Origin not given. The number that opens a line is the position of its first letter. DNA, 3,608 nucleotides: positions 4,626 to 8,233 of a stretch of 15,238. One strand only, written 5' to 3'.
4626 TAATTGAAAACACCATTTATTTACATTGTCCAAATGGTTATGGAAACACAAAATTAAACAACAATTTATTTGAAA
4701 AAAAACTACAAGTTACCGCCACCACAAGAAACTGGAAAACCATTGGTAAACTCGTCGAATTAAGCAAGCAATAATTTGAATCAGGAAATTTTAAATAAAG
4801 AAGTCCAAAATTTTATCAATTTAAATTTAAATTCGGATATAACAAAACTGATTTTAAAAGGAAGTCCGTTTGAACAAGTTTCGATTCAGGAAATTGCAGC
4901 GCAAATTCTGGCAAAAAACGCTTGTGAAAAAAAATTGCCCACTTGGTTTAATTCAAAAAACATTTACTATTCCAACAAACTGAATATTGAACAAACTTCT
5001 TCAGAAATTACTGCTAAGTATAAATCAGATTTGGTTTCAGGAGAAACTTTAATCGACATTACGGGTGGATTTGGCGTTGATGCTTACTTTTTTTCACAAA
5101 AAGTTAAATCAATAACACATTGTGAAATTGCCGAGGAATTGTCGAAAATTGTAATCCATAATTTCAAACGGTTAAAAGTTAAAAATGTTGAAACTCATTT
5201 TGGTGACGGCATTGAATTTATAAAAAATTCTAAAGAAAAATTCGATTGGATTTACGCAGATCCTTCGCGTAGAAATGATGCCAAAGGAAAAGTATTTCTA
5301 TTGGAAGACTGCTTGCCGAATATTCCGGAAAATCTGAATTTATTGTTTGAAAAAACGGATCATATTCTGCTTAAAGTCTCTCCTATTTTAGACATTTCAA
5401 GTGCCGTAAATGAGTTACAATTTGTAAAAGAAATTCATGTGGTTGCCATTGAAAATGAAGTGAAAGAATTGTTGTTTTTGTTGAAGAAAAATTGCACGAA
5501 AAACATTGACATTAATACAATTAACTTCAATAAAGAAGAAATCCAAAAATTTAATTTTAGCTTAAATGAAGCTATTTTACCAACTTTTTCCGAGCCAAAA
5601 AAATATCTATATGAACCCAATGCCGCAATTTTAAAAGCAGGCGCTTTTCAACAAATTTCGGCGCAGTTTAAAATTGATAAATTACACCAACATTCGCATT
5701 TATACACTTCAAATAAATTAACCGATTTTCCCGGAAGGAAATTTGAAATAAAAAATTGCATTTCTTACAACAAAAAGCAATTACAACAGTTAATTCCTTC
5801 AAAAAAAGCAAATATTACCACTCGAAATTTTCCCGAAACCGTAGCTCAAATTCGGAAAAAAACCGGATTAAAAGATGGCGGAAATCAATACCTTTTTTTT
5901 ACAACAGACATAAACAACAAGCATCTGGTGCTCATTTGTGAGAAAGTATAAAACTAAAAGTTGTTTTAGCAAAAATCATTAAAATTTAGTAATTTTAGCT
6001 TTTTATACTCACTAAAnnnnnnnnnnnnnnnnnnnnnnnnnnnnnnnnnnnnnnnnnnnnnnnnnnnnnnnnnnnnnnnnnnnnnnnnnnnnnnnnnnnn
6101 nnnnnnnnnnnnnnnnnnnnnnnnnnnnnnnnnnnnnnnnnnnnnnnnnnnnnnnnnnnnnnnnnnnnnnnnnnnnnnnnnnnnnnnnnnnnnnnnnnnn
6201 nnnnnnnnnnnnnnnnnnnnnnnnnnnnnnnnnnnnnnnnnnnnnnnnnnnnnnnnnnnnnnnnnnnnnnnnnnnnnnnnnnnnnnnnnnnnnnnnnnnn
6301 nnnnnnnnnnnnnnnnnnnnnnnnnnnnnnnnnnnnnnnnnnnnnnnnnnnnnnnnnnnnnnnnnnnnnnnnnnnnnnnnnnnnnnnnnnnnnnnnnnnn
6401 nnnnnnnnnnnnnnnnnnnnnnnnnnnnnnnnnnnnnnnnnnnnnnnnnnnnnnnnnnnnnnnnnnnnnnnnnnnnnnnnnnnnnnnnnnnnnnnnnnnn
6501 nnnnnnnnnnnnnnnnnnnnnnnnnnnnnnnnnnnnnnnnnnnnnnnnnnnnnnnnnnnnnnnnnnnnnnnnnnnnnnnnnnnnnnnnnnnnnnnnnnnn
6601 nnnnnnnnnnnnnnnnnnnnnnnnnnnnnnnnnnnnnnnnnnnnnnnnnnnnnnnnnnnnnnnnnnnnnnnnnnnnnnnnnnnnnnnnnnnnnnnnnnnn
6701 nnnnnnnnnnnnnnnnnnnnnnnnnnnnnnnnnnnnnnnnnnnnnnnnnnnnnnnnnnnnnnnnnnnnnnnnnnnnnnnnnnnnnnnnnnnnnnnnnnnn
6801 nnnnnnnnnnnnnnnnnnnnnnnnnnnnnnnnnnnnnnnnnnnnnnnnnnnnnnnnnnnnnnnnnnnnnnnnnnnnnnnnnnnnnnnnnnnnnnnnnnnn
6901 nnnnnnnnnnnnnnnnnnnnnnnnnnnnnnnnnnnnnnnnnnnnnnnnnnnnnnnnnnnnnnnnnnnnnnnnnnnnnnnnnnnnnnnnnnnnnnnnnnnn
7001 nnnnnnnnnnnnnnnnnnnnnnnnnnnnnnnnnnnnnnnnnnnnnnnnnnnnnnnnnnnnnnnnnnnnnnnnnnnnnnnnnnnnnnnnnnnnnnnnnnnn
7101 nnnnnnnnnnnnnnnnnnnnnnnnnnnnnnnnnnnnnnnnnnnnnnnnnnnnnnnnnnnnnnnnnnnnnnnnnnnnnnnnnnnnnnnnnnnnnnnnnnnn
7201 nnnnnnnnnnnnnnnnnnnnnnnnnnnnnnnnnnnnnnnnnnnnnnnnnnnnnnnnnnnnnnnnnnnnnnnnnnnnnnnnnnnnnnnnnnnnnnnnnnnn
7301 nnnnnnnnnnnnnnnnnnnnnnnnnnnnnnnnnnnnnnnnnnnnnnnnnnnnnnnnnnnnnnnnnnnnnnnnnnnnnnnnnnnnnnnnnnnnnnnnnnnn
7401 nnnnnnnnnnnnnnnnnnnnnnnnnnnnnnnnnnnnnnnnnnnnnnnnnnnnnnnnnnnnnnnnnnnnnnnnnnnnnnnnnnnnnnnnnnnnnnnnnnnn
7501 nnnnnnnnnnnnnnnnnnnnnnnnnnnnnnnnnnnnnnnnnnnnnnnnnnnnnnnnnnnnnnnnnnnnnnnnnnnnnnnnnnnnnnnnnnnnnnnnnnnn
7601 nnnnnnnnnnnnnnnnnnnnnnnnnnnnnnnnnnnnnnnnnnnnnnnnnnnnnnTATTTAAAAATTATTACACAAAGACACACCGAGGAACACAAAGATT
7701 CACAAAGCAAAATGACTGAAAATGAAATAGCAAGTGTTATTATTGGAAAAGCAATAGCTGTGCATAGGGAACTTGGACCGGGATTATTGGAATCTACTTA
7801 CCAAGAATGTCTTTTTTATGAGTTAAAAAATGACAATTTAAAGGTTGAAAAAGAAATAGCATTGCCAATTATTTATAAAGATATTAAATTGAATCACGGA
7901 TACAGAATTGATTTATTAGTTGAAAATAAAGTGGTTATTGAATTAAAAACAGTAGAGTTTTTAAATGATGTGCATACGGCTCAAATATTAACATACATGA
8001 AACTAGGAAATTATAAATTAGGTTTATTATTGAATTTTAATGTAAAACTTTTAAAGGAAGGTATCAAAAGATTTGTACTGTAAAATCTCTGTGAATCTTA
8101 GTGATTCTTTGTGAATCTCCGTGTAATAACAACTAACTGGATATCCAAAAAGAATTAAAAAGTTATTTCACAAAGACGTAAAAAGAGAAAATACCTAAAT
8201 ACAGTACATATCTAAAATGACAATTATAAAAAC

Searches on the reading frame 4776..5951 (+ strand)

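Call 22: search_protein_families(library=pfam, proteins=[window:4776-5951:+])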
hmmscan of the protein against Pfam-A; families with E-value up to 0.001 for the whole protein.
window:4776-5951:+ (391 aa): 3 families
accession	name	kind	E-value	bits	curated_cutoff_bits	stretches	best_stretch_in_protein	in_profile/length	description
PF22013.1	PG_1098_Fer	-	2.3e-23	82.2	27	1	277-319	1-44/44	PG_1098 ferredoxin-like domain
PF18096.6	Thump_like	-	5.5e-21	74.7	26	1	320-390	1-78/78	THUMP domain-like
PF01564.23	Spermine_synth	-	5.8e-05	23.2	22.9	1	108-223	40-161/186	Spermine/spermidine synthase domain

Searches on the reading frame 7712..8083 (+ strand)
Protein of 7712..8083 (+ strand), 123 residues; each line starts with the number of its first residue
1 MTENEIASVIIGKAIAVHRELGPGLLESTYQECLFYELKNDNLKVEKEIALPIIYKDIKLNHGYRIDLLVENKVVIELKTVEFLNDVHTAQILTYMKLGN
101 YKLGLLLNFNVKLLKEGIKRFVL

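Call 59: search_protein_families(library=pfam, proteins=[window:7712-8083:+], max_evalue=0.01)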
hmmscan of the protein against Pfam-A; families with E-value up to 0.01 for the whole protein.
window:7712-8083:+ (123 aa): 1 family
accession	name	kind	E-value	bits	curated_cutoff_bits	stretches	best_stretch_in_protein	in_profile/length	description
PF13366.12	PDDEXK_3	-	4.9e-43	146.7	22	1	5-121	2-117/117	PD-(D/E)XK nuclease superfamily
